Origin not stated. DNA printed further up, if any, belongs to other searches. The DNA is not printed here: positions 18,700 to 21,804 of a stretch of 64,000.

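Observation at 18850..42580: Convergent two-operon, ~24-kb locus: three giant anchored surface proteins with dedicated membrane partners and no known machinery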

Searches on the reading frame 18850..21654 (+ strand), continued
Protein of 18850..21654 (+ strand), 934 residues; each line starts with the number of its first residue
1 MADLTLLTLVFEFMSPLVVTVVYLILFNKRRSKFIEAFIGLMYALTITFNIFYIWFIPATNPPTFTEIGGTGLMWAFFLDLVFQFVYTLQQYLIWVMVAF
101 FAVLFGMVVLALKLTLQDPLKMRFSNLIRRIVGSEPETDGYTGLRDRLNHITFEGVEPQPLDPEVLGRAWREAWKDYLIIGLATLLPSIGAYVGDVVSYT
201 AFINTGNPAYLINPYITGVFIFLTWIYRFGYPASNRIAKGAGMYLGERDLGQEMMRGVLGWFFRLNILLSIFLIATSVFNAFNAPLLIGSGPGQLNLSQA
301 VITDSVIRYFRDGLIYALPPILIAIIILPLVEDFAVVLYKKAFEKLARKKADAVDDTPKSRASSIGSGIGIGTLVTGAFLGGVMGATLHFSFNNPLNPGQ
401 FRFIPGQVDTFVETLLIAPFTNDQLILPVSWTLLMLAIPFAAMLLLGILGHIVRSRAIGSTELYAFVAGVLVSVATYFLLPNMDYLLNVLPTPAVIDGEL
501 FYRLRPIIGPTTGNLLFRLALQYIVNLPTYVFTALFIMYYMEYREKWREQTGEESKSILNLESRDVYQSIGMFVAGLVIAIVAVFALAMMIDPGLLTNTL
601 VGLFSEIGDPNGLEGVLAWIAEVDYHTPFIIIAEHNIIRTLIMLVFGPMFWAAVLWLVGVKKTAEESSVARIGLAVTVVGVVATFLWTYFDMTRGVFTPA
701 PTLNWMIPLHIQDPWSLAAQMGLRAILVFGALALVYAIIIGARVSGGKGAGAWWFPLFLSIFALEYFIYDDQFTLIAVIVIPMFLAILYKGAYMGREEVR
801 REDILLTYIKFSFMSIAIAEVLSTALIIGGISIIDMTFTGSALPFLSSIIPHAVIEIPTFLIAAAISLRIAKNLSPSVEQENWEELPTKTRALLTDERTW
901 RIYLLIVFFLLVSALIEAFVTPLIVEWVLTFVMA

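Call 44: find_encoding_contigs(protein=P0032, flank=10000, max_places=1)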
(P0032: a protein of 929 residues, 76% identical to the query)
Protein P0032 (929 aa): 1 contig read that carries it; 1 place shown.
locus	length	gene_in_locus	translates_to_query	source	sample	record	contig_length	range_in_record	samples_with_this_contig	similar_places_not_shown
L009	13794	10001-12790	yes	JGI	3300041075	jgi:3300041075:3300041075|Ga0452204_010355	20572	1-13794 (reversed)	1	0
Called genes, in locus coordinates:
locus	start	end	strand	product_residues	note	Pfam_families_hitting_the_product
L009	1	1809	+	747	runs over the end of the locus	PF06283:ThuA (faint), PF27016:TCAF_N (faint), PF09960:DUF2194 (faint), PF14258:DUF4350 (weak), PF23355:IFT52_GIFT (faint)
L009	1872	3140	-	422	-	PF00368:HMG-CoA_red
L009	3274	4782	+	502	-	PF00587:tRNA-synt_2b, PF03129:HGTP_anticodon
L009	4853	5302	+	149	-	PF00582:Usp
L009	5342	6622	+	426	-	PF17651:Raco_middle, PF14574:RACo_C_ter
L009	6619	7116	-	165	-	PF01467:CTP_transf_like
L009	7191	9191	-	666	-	PF16254:DUF4910, PF04389:Peptidase_M28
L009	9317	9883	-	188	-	PF00210:Ferritin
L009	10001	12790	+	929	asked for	PF01944:SpoIIM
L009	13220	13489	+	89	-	-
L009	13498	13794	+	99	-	?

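Call 74: find_related_loci(query=A2, collection=genome_contigs, flank=10000)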
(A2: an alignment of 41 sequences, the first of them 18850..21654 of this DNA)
Query A2 (934 aa) in genome_contigs; peptide patterns used: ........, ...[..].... (x = any residue, [..] = any of these).
149 stretches matched a pattern; 79 encode a relative of the query (tblastn E <= 1e-3); 72 distinct loci.
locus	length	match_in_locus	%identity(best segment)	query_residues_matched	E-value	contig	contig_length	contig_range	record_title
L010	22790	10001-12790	84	1-930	0e+0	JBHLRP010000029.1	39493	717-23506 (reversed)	MAG: Candidatus Thorarchaeota archaeon isolate TM1S.110 TM1S.110@1265, whole genome shotgun sequence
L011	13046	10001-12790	83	1-930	0e+0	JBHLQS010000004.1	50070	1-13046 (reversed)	MAG: Candidatus Thorarchaeota archaeon isolate QM1B.10 QM1B.10@1782, whole genome shotgun sequence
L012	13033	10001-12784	84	1-928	0e+0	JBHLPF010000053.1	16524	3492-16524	MAG: Promethearchaeota archaeon isolate DZ3S.43 DZ3S.43@10560, whole genome shotgun sequence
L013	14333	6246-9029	75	1-933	0e+0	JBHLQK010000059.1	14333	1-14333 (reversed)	MAG: Candidatus Thorarchaeota archaeon isolate LCG1B.545 LCG1B.545@25594, whole genome shotgun sequence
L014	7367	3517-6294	56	1-930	0e+0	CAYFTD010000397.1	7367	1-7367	MAG TPA_asm: uncultured archaeon isolate ERP108616_co1_168 genome assembly, contig: k119_904249, whole genome shotgun se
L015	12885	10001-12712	53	1-925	0e+0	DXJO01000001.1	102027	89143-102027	MAG TPA_asm: Candidatus Thorarchaeota archaeon isolate MAG_9 k127_5499, whole genome shotgun sequence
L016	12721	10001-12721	53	1-924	0e+0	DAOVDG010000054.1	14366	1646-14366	MAG TPA_asm: Candidatus Thorarchaeota archaeon isolate CSMAG_1051 CSMAG_1051_k141_5014929_length_14366_cov_61.0000, whol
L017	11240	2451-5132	52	1-924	0e+0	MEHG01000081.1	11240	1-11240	MAG: Candidatus Thorarchaeota archaeon AB_25 ThorAB25_contig000081, whole genome shotgun sequence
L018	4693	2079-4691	55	1-877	0e+0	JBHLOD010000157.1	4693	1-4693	MAG: Promethearchaeota archaeon isolate DZ3M.167 DZ3M.167@81559, whole genome shotgun sequence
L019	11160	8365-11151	50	1-928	0e+0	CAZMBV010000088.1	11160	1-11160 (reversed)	MAG TPA_asm: uncultured archaeon isolate SRP214966_co2_306 genome assembly, contig: NODE_10082_length_11160_cov_8.023503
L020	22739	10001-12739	51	1-929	0e+0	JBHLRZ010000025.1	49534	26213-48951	MAG: Candidatus Thorarchaeota archaeon isolate TM2M.152 TM2M.152@1009, whole genome shotgun sequence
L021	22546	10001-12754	52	1-925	0e+0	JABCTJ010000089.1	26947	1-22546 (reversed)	MAG: Candidatus Thorarchaeota archaeon isolate HM4_FB6 k127_300986, whole genome shotgun sequence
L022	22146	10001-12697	52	1-924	0e+0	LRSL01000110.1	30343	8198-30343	MAG: Candidatus Thorarchaeota archaeon SMTZ1-45 WOR1_30_36_805, whole genome shotgun sequence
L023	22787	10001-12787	50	1-928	0e+0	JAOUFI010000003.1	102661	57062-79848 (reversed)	MAG: Candidatus Thorarchaeota archaeon isolate 4_1_July_SF_Bin37 4_1_July_SF_Bin37_scaffold_44_c1, whole genome shotgun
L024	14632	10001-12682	51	3-924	0e+0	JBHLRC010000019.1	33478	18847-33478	MAG: Candidatus Thorarchaeota archaeon isolate QM2B.38 QM2B.38@838, whole genome shotgun sequence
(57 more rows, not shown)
